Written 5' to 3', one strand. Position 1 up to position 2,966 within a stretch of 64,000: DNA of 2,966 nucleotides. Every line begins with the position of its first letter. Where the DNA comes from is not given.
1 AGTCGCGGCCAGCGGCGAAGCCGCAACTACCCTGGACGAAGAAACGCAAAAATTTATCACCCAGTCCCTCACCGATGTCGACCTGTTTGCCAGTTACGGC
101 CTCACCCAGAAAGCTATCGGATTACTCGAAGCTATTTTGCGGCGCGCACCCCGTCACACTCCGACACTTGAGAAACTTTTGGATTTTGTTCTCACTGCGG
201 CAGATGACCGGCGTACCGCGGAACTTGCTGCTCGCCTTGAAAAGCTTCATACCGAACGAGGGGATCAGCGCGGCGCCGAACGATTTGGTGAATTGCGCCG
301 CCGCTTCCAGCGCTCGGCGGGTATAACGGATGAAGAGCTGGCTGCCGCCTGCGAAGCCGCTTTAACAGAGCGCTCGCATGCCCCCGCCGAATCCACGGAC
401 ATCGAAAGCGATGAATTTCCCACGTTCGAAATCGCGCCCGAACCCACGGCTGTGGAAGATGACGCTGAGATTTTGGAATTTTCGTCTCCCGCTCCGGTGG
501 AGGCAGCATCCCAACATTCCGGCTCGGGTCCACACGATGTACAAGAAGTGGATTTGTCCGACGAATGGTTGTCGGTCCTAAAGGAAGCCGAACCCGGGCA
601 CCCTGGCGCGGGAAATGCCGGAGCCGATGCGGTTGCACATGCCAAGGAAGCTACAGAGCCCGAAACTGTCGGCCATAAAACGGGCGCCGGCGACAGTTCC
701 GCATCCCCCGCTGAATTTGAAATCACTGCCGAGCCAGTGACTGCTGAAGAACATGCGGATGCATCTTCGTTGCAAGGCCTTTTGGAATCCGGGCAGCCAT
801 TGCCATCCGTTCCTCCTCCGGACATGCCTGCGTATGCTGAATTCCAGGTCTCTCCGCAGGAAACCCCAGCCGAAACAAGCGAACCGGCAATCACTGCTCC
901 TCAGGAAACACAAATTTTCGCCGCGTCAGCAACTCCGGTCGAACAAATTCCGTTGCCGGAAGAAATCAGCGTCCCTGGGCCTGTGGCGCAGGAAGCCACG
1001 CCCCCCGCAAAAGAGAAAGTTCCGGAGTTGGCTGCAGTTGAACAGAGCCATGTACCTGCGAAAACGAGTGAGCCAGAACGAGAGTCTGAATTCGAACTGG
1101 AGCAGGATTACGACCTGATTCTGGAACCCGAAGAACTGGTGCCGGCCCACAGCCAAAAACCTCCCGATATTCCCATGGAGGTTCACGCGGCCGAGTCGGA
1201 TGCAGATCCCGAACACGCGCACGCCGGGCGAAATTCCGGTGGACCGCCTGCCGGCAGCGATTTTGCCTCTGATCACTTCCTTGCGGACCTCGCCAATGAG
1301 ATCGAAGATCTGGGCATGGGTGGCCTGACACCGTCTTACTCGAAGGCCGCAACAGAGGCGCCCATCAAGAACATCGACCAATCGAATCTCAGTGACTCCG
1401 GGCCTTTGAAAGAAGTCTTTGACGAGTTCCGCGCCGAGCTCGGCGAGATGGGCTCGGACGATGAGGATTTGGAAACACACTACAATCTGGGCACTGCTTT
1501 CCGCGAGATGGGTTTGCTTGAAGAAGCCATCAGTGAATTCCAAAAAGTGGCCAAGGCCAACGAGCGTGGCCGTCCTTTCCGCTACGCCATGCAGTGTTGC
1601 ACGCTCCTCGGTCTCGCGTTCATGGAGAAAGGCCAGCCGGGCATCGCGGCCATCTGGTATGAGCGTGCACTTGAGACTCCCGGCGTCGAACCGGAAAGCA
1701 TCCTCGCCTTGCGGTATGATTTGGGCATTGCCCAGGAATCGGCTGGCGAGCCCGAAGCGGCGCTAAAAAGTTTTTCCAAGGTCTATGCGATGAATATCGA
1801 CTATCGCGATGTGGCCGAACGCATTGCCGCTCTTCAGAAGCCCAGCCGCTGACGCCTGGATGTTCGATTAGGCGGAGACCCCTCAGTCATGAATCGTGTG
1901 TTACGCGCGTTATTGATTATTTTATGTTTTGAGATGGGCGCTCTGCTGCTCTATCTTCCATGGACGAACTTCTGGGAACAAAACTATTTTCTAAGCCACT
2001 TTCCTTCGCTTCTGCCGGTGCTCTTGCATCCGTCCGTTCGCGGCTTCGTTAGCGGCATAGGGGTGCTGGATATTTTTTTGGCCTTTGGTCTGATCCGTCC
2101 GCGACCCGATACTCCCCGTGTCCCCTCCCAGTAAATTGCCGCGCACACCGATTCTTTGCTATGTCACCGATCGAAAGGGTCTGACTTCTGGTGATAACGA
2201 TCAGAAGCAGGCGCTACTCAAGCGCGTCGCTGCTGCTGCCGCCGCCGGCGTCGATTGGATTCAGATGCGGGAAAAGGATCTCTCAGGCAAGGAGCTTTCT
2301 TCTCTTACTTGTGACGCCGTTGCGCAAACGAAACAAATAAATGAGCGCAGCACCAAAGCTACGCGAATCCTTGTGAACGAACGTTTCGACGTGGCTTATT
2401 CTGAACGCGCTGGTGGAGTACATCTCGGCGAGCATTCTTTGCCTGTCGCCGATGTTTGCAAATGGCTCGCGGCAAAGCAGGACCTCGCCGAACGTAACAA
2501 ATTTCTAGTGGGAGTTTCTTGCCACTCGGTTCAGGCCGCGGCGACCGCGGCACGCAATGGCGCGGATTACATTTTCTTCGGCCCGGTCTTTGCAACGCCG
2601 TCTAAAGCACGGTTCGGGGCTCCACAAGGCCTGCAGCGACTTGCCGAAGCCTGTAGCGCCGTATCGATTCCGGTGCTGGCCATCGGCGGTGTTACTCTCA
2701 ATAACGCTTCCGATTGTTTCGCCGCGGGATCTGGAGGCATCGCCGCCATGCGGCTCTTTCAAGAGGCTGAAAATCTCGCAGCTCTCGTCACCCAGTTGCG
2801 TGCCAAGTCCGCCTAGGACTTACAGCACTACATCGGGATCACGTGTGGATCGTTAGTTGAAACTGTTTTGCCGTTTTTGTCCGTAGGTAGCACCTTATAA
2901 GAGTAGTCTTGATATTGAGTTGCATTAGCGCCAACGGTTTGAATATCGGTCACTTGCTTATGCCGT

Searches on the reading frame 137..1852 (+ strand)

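Call 34: search_protein_families(library=pfam, proteins=[window:137-1852:+], max_evalue=0.00001)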
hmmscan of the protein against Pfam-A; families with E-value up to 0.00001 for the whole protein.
window:137-1852:+ (571 aa): 4 families
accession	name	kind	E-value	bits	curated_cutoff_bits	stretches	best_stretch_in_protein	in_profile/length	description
PF00515.34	TPR_1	-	8.8e-10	38.4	27.8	0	446-474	2-30/34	Tetratricopeptide repeat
PF07719.23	TPR_2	-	1.2e-09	37.9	27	0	446-475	2-31/34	Tetratricopeptide repeat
PF13424.12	TPR_12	-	2.1e-08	34.7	30.1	0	446-513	4-73/77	Tetratricopeptide repeat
PF13181.12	TPR_8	-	9.9e-08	32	25.7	0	446-476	2-32/34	Tetratricopeptide repeat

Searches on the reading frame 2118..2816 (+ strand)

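Call 34: search_protein_families(library=pfam, proteins=[window:2118-2816:+], max_evalue=0.00001)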
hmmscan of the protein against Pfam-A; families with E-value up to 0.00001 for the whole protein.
window:2118-2816:+ (232 aa): 1 family
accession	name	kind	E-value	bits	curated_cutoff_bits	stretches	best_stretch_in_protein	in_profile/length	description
PF02581.23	TMP-TENI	-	1.1e-42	145.8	27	1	26-212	7-178/180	Thiamine monophosphate synthase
